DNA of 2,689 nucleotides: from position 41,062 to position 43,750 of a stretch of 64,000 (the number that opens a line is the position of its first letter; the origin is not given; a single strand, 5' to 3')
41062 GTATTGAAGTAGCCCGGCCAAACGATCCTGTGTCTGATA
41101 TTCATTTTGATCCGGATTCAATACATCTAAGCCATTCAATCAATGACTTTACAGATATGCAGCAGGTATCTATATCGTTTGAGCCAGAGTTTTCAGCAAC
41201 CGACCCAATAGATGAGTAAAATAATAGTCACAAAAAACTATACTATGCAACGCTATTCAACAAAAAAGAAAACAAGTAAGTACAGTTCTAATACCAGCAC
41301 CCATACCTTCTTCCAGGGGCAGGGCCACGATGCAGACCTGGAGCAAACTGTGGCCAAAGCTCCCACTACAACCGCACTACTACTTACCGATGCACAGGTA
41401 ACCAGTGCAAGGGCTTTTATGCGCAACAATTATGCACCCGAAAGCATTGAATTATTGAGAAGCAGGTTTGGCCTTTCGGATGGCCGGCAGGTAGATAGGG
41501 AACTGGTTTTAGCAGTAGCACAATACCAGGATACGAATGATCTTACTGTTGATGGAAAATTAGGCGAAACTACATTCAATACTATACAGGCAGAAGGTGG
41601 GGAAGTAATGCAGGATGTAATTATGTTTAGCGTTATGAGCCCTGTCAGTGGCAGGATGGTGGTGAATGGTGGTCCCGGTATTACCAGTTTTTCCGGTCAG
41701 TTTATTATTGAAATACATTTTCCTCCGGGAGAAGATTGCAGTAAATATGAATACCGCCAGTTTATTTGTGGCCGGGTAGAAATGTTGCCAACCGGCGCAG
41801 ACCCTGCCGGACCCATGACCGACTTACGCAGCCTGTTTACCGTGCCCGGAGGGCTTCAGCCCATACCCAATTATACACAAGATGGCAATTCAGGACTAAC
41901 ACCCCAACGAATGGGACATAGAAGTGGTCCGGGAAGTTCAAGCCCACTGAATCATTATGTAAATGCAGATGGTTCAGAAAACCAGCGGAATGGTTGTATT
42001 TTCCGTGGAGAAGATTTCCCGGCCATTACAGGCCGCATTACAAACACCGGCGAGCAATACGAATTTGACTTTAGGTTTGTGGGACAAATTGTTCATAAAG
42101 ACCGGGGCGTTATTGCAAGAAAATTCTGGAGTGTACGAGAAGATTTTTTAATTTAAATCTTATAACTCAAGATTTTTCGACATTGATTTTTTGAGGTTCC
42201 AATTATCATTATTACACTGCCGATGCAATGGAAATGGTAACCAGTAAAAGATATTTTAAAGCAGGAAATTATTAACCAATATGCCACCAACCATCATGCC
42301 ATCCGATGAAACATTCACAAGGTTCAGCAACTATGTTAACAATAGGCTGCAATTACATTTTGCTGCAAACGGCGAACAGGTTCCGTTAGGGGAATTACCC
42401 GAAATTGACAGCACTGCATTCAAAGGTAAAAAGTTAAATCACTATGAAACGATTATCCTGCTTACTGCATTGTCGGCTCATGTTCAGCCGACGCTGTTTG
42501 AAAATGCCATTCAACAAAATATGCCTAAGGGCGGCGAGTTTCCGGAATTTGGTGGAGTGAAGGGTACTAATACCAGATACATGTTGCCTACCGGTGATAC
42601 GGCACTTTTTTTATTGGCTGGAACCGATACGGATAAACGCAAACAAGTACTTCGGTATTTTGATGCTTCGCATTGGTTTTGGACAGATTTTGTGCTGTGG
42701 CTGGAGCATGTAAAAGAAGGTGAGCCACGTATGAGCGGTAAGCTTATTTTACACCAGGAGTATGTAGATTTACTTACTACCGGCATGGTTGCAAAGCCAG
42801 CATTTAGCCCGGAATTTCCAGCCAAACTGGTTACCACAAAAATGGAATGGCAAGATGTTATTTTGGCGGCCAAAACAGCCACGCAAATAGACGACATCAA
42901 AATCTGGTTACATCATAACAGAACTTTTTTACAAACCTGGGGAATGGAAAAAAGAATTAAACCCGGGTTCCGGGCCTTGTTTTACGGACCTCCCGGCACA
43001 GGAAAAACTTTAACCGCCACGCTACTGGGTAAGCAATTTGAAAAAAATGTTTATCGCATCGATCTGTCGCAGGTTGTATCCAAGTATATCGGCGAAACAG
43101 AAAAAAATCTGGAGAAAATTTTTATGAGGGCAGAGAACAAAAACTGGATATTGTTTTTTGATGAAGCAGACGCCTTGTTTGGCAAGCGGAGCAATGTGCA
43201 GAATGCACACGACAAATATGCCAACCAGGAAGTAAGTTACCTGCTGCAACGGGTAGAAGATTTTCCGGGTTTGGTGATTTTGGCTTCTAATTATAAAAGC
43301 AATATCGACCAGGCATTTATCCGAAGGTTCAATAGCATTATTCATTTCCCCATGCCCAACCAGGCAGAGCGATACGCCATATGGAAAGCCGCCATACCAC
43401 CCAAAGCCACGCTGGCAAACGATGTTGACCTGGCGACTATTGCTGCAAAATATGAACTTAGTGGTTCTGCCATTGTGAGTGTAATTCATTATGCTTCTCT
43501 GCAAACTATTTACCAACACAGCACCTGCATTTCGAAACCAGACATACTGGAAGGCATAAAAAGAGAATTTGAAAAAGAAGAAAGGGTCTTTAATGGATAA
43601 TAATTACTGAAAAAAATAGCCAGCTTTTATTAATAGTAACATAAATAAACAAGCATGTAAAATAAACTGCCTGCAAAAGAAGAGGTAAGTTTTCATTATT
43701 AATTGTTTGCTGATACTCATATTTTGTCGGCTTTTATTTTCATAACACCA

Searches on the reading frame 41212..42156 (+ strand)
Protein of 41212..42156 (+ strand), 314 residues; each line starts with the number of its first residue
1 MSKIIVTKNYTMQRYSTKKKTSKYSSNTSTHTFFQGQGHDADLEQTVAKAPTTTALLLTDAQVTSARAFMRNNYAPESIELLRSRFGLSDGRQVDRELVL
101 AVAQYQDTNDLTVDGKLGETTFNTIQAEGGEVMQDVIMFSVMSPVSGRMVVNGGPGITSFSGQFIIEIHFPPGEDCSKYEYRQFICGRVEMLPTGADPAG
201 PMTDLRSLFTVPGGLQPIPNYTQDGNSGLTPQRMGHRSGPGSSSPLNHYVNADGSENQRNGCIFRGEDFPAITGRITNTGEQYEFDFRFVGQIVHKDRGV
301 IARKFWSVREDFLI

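Call 8: search_protein_families(library=pfam, proteins=[window:41212-42156:+], max_evalue=0.001)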
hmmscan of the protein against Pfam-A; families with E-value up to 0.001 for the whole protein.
window:41212-42156:+ (314 aa): 1 family
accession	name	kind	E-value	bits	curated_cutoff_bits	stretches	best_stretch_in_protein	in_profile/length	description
PF01471.23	PG_binding_1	-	0.00027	21.5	23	1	94-124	26-56/57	Putative peptidoglycan binding domain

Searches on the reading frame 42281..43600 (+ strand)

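Call 8: search_protein_families(library=pfam, proteins=[window:42281-43600:+], max_evalue=0.001)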
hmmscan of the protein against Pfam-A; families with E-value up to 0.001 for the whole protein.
window:42281-43600:+ (439 aa): 3 families
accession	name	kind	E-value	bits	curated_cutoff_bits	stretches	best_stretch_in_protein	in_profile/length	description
PF00004.35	AAA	-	2.3e-29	102.9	21.2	1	233-357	2-130/131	ATPase family associated with various cellular activities (AAA)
PF13173.12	AAA_14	-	0.00032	21.1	27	1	234-315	7-90/129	AAA domain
PF12775.13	AAA_7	-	0.00041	20.4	25.8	0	209-260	13-64/181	P-loop containing dynein motor region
